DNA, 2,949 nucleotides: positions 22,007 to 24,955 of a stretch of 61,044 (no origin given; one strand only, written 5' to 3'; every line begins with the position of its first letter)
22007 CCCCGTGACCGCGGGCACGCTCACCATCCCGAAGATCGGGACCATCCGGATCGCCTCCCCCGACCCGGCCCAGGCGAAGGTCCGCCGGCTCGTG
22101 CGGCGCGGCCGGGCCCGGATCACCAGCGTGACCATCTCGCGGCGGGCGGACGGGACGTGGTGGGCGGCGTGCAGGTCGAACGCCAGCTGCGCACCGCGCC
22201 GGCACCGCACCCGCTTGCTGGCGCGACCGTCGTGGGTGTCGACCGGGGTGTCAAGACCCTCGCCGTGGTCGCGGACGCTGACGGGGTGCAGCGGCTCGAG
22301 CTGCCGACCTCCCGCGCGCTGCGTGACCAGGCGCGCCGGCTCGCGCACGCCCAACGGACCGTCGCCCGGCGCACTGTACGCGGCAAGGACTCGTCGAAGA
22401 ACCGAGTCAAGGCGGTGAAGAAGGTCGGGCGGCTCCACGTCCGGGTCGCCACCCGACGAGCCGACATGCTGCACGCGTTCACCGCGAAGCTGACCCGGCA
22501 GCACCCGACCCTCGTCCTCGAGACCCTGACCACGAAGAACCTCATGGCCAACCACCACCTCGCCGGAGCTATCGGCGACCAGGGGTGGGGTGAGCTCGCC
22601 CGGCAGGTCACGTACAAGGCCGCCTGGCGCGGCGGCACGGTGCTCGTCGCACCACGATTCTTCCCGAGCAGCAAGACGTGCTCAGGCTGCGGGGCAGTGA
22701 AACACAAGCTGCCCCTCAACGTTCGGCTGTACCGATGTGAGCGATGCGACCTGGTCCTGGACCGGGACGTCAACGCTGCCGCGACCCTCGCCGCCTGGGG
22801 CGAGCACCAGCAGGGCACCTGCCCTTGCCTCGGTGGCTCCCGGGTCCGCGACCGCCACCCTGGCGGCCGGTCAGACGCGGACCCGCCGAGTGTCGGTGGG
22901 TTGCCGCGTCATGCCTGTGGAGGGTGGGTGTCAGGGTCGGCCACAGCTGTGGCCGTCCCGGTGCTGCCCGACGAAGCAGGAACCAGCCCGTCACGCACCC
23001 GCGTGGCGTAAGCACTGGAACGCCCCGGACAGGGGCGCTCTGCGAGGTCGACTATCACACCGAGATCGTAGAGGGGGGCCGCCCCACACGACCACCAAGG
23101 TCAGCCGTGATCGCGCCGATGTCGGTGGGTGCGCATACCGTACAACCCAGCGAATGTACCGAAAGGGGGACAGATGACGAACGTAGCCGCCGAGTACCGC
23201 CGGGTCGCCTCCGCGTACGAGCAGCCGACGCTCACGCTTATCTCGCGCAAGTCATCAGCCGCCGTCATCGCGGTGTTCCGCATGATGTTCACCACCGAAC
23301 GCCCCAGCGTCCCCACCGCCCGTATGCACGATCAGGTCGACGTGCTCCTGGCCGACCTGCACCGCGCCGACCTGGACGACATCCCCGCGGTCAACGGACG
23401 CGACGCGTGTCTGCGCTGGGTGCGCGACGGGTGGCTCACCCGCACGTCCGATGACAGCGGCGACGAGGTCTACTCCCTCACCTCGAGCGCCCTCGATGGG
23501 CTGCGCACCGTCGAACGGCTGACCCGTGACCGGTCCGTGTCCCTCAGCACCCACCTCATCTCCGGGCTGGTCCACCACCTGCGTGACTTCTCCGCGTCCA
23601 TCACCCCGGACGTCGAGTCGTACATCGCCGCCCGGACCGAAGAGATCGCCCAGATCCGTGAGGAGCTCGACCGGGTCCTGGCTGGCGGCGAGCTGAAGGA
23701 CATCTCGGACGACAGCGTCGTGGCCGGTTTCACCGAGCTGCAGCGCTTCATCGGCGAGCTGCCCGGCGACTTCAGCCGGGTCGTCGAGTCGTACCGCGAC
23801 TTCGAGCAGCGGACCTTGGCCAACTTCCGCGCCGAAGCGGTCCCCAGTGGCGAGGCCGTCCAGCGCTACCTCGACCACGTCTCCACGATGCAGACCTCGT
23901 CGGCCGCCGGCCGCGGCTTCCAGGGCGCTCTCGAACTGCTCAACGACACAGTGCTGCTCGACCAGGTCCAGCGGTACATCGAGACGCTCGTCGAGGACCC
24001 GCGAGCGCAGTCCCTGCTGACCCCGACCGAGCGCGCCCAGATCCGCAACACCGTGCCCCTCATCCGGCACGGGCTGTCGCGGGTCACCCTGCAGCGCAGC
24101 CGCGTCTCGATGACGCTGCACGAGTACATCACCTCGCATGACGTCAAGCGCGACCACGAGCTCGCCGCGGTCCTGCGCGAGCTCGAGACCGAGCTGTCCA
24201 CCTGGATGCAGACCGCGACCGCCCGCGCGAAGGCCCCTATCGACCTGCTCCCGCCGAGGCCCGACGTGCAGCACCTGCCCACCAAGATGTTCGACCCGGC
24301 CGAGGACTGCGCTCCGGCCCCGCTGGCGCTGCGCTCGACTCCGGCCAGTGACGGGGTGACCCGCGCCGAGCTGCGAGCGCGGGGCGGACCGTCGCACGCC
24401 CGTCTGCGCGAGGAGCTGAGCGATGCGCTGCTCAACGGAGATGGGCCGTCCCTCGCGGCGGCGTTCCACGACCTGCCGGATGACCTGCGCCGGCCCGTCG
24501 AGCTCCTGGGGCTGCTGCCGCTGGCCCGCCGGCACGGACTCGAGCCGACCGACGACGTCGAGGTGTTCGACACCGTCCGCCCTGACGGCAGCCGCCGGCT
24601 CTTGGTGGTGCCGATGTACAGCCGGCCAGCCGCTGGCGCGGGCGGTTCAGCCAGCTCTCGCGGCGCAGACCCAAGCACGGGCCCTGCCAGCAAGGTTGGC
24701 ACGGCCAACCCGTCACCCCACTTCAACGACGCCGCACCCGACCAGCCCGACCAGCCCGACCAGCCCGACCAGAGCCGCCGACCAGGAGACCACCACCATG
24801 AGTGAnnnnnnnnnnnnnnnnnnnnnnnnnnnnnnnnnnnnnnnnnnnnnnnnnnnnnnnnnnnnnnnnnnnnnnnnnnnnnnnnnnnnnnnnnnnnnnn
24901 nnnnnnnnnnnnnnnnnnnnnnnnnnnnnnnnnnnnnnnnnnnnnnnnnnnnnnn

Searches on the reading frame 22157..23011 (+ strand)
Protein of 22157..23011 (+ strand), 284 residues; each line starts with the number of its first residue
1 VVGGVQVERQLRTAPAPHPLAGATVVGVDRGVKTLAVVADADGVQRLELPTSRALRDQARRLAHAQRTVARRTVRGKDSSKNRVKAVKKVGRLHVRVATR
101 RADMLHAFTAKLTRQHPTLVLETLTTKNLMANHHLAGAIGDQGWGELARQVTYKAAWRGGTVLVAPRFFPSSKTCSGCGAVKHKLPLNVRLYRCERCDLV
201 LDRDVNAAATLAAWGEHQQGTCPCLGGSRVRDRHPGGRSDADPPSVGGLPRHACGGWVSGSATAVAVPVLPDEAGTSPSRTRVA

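Call 53: search_protein_families(library=pfam, proteins=[window:22157-23011:+], max_evalue=0.01)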
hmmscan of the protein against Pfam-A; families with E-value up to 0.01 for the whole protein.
window:22157-23011:+ (284 aa): 2 families
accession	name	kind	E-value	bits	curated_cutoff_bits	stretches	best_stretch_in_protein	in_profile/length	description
PF07282.18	Cas12f1-like_TNB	-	6.4e-20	71.5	26.3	1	144-209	1-58/60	Cas12f1-like, TNB domain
PF01385.25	OrfB_IS605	-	6.9e-19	68.7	30.5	1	17-131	10-118/120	Probable transposase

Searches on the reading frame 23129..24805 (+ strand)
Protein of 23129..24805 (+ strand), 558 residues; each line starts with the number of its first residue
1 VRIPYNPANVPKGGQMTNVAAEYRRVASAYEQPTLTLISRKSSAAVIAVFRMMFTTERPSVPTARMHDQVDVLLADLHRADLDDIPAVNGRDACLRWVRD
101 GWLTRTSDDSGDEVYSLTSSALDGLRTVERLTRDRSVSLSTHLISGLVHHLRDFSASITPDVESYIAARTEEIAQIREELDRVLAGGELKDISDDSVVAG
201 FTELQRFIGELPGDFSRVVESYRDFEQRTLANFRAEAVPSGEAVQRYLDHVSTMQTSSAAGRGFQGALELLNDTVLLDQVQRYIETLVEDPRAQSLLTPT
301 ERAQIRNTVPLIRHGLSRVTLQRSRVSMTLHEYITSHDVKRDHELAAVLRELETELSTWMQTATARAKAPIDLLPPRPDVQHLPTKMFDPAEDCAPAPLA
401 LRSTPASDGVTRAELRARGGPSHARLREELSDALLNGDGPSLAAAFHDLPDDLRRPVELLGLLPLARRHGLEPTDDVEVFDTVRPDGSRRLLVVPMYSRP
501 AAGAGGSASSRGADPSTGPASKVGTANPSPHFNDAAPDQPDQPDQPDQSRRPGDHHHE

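Call 51: search_protein_families(library=pfam, proteins=[window:23129-24805:+], max_evalue=0.001)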
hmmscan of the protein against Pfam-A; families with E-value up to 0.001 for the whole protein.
window:23129-24805:+ (558 aa): 1 family
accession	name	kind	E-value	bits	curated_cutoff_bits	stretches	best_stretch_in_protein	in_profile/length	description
PF11855.13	DUF3375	-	1.6e-82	278.4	28.6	1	29-496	3-471/474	Protein of unknown function (DUF3375)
